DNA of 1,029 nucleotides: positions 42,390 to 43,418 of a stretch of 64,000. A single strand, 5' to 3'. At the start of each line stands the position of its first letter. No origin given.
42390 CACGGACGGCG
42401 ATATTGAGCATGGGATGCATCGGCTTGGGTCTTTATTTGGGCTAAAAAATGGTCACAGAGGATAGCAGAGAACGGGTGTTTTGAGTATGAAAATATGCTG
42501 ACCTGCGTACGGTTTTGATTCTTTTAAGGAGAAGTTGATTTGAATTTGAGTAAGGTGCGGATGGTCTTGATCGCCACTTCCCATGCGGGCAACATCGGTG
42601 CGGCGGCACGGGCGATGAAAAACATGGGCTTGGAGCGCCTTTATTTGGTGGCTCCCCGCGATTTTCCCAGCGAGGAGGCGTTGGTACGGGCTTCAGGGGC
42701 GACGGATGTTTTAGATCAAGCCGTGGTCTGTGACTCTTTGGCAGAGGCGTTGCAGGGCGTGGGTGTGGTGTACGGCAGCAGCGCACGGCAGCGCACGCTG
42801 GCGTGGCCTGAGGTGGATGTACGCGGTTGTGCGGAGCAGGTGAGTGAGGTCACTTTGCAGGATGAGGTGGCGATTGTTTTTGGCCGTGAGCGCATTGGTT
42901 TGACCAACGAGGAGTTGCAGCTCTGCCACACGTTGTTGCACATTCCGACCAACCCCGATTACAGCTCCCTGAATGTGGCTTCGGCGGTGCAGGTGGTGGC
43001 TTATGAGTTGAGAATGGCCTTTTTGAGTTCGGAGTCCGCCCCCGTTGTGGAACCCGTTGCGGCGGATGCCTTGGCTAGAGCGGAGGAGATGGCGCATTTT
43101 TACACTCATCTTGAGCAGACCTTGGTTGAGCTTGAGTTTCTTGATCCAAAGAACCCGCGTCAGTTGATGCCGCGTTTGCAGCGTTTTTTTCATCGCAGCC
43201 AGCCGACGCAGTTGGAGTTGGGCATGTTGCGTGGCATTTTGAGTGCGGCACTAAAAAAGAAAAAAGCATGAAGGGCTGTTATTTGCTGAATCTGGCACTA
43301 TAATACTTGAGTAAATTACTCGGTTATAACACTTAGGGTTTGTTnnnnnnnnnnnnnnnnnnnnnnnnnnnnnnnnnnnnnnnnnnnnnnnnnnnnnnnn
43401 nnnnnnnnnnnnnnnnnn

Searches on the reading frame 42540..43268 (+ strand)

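Call 84: search_protein_families(library=pfam, proteins=[window:42540-43268:+], max_evalue=0.00001)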
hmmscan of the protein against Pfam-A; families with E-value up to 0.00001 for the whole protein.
window:42540-43268:+ (243 aa): 1 family
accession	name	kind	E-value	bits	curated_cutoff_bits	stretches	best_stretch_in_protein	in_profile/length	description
PF00588.24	SpoU_methylase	-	5.3e-29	101.6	29.7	1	6-155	2-142/142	SpoU rRNA Methylase family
